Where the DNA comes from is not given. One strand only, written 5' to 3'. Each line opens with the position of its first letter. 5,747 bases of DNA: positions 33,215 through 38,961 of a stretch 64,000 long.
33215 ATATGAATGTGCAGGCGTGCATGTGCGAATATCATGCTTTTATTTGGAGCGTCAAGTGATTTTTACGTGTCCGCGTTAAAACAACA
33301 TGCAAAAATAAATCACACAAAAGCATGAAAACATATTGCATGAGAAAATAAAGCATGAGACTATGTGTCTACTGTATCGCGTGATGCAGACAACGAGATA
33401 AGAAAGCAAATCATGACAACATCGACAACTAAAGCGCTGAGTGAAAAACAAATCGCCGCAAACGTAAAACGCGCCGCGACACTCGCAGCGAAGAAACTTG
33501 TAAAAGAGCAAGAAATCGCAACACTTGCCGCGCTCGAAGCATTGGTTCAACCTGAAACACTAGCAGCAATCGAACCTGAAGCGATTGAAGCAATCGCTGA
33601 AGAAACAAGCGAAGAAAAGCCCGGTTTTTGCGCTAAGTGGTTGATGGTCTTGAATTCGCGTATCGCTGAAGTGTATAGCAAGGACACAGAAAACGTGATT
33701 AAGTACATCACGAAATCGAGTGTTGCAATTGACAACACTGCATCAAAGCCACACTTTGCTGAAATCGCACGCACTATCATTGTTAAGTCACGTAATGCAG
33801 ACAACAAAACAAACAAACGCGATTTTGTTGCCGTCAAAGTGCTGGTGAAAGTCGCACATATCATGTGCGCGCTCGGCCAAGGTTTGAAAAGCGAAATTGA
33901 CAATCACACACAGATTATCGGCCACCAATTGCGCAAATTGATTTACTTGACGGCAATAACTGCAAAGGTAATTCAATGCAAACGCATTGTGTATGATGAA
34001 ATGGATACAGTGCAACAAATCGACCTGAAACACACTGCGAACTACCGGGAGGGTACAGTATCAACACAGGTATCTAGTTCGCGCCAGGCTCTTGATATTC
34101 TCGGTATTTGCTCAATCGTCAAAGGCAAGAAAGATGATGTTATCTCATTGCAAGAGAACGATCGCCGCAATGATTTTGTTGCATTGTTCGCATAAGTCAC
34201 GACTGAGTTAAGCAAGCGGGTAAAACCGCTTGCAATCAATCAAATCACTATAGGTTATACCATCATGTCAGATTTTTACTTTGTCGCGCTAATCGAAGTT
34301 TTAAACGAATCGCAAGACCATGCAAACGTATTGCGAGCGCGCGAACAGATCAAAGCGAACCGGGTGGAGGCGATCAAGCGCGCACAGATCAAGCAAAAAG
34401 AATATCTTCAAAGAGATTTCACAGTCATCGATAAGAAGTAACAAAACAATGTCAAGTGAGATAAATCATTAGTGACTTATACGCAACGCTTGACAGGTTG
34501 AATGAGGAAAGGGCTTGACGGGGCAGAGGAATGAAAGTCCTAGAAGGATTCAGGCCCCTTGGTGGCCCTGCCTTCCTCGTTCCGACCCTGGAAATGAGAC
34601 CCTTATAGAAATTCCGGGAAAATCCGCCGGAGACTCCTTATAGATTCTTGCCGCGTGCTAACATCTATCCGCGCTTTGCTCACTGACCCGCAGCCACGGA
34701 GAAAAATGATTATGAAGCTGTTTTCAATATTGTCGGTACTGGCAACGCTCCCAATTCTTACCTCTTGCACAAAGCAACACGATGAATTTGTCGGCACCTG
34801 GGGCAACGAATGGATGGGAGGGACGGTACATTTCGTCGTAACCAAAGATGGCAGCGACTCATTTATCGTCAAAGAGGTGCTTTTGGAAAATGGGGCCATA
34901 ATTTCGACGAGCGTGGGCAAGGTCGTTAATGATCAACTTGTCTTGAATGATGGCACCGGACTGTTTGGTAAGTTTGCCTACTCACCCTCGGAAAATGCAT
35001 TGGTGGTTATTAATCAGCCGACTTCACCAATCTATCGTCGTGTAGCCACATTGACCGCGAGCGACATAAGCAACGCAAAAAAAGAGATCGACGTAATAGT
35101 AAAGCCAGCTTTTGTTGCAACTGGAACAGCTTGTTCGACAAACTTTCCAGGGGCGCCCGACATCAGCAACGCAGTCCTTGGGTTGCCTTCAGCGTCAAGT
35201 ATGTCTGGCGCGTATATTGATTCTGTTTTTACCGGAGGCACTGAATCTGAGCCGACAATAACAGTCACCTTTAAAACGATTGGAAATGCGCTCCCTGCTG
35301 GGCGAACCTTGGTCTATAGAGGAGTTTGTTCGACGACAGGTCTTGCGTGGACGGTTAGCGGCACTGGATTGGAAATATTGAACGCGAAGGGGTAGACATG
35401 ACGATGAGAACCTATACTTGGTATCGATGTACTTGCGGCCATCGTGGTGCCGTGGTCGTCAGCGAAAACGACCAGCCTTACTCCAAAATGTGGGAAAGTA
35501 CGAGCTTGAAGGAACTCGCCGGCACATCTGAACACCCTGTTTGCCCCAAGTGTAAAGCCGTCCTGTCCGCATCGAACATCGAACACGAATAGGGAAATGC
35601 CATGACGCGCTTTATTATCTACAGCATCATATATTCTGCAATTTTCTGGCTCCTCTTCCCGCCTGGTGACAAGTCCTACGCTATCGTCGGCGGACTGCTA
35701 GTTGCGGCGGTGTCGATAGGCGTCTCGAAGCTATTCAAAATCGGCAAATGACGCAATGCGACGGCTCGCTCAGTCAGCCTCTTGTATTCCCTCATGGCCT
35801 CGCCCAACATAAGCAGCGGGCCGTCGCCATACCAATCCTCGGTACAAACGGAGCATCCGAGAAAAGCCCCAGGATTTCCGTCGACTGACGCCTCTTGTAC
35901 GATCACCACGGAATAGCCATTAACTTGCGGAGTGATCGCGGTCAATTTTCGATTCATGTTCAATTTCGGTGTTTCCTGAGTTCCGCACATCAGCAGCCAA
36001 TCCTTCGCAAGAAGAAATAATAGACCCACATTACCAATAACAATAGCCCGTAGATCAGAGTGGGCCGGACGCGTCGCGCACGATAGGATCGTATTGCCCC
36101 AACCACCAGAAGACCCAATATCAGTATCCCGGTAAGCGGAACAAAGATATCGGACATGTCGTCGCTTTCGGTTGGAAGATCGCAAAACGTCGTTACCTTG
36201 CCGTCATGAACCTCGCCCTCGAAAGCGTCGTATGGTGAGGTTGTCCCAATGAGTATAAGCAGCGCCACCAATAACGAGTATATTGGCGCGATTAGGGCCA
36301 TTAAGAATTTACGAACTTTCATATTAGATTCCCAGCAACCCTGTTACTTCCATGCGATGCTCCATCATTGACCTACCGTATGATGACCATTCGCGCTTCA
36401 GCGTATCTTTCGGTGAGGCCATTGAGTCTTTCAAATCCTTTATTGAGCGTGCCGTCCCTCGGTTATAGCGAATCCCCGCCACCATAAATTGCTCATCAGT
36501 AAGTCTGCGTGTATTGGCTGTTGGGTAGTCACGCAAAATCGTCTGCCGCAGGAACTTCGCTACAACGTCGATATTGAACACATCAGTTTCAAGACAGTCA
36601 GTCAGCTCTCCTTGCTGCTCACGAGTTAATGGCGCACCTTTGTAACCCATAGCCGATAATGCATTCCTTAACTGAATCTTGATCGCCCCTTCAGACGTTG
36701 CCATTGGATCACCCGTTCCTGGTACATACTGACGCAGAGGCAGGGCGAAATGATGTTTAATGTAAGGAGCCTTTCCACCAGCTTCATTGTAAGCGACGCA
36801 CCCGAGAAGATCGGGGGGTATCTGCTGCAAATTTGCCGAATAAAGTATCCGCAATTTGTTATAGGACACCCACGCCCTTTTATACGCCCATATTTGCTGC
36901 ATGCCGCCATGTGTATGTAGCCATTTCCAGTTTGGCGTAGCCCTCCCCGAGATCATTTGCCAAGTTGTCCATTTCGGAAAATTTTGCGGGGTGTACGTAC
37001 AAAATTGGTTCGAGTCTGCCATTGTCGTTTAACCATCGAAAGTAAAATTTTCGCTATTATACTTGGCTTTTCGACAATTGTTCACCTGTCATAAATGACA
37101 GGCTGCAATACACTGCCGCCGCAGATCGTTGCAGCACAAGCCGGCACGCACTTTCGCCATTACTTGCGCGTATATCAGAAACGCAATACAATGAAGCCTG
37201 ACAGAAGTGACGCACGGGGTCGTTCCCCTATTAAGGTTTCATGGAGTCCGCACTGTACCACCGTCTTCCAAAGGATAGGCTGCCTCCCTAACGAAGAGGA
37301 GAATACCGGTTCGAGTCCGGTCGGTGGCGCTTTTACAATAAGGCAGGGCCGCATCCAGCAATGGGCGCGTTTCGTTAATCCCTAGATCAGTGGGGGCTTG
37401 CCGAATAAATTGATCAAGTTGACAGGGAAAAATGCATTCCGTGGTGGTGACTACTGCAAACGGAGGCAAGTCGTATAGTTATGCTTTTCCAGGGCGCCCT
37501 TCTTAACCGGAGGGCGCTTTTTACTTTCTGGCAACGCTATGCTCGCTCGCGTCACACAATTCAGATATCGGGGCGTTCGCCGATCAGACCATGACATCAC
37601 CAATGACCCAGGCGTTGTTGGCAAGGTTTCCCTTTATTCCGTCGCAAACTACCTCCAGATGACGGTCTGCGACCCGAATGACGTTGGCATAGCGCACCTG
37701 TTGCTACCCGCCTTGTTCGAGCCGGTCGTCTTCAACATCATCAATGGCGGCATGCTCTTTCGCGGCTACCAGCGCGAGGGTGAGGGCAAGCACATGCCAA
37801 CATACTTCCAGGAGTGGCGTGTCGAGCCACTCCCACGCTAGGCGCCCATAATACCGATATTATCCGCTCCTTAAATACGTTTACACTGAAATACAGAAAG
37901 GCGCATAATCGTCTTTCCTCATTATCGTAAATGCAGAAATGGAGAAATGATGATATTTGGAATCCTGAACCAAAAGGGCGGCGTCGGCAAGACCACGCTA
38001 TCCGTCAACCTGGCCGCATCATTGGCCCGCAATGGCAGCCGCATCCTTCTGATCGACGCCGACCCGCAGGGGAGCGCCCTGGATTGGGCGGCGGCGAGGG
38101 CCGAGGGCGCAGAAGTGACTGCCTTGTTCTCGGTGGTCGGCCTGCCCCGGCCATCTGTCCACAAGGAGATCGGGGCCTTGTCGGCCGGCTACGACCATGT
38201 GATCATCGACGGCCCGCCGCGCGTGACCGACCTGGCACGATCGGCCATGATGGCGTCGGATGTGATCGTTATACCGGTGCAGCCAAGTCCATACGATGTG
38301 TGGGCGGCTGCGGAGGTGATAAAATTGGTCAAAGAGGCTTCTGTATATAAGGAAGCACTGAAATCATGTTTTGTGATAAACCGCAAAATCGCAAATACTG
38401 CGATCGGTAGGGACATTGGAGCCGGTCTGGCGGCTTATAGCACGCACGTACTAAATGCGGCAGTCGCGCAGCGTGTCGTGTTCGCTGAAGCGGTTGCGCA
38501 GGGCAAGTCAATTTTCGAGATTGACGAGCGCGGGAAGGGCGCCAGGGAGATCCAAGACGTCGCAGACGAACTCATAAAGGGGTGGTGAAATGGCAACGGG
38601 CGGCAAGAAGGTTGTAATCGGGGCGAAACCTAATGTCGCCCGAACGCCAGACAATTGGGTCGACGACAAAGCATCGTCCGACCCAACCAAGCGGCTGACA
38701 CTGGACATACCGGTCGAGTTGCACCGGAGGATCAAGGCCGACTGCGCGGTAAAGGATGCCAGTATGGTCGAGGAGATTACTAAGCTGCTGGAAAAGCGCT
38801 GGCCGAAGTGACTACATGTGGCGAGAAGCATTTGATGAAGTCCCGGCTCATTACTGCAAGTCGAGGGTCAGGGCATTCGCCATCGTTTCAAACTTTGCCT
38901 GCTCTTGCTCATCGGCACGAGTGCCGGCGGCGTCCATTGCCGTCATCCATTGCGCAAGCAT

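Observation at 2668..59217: Element-wide regulon: about 22 copies of an 18-bp palindrome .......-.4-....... over early, middle and late promoters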

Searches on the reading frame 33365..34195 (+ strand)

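Call 40: search_protein_families(library=pfam, proteins=[window:33365-34195:+], max_evalue=0.05)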
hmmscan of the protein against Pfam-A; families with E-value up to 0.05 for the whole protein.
window:33365-34195:+ (276 aa): 0 families

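Call 41: search_protein_families(library=phrogs, proteins=[window:33365-34195:+], max_evalue=0.01)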
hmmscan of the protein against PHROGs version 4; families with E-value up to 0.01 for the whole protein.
window:33365-34195:+ (276 aa): 2 families
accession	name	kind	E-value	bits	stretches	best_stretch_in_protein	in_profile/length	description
phrog_9272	-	unknown function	2e-08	35.2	1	146-275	96-224/233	-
phrog_4202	-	unknown function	4.6e-07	30.6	1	146-267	112-229/266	-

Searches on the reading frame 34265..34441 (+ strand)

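Call 44: search_protein_families(library=pfam, proteins=[window:34265-34441:+], max_evalue=0.1)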
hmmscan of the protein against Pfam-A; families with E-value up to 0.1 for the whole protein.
window:34265-34441:+ (58 aa): 1 family
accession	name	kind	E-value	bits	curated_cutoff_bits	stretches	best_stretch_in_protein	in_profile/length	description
PF09265.15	Cytokin-bind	-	0.077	12.8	23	1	4-50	198-243/281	Cytokinin dehydrogenase 1, FAD and cytokinin binding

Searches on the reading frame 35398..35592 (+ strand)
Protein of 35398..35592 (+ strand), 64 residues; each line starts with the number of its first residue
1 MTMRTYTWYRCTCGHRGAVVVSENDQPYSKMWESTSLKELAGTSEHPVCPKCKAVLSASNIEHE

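Call 44: search_protein_families(library=pfam, proteins=[window:35398-35592:+], max_evalue=0.1)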
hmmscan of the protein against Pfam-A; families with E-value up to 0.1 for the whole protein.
window:35398-35592:+ (64 aa): 3 families
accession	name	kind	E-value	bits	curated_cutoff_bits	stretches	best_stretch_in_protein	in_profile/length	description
PF20173.3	ZnF_RZ-type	-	0.0051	16.8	27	0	4-16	7-19/54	RZ type zinc finger domain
PF09723.15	Zn_ribbon_8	-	0.018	15.5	34.4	0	43-54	23-34/41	Zinc ribbon domain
PF11238.13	DUF3039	-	0.046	13.9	22.7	1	44-56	41-53/56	Protein of unknown function (DUF3039)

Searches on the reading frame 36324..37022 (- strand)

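Call 40: search_protein_families(library=pfam, proteins=[window:36324-37022:-], max_evalue=0.05)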
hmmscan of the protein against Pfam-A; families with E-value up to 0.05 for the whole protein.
window:36324-37022:- (232 aa): 0 families

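Call 41: search_protein_families(library=phrogs, proteins=[window:36324-37022:-], max_evalue=0.01)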
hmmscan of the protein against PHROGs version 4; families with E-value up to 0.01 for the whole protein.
window:36324-37022:- (232 aa): 1 family
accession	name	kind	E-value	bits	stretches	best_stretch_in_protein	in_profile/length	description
phrog_11932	-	unknown function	7.3e-26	92.1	1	5-217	2-211/214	-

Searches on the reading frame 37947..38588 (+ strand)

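Call 40: search_protein_families(library=pfam, proteins=[window:37947-38588:+], max_evalue=0.05)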
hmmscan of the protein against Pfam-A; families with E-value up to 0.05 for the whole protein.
window:37947-38588:+ (213 aa): 11 families
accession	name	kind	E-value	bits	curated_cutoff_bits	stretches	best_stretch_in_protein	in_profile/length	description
PF13614.12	AAA_31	-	6.6e-28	98.3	27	2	3-44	3-44/177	AAA domain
PF01656.29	CbiA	-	4.6e-18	65.8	25.4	1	6-188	3-124/125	CobQ/CobB/MinD/ParA nucleotide binding domain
PF09140.17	MipZ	-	2.2e-12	47.3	20.7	2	7-52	6-52/262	ATPase MipZ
PF10609.15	ParA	-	1.2e-09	38.4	27.1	1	4-45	6-47/246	NUBPL iron-transfer P-loop NTPase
PF06564.18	CBP_BcsQ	-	1.1e-08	35.3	21.3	1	2-41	2-41/234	Cellulose biosynthesis protein BcsQ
PF07015.17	VirC1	-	3.5e-08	33.5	24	1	6-137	6-138/231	VirC1 protein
PF02374.21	ArsA_ATPase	-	7.8e-08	32.3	24.3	1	8-46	7-45/305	Anion-transporting ATPase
PF00142.24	Fer4_NifH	-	1.2e-07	31.9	25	1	9-42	7-40/271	4Fe-4S iron sulfur cluster binding proteins, NifH/frxC family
PF16575.11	CLP1_P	-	0.0013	19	26.6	1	12-41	4-33/188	mRNA cleavage and polyadenylation factor CLP1 P-loop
PF00448.28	SRP54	-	0.0033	17.5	22.7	1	11-93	10-95/196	SRP54-type protein, GTPase domain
PF13481.12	AAA_25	-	0.0044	17.1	27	1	4-35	35-65/195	AAA domain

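Call 41: search_protein_families(library=phrogs, proteins=[window:37947-38588:+], max_evalue=0.01)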
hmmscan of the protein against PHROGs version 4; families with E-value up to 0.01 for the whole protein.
window:37947-38588:+ (213 aa): 1 family
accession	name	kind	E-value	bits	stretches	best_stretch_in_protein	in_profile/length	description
phrog_164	-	DNA, RNA and nucleotide metabolism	3.6e-51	175.7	1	1-213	224-473/500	ParA-like partition protein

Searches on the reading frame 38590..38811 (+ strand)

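Call 44: search_protein_families(library=pfam, proteins=[window:38590-38811:+], max_evalue=0.1)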
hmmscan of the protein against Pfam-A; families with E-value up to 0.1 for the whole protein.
window:38590-38811:+ (73 aa): 2 families
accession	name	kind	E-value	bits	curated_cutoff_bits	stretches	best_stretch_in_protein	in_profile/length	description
PF09274.16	ParG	-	0.00031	21.3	21.4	1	18-68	19-69/76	ParG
PF23807.1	RHH_10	-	0.0019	18.9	27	1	29-70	15-60/84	Ribbon-helix-helix protein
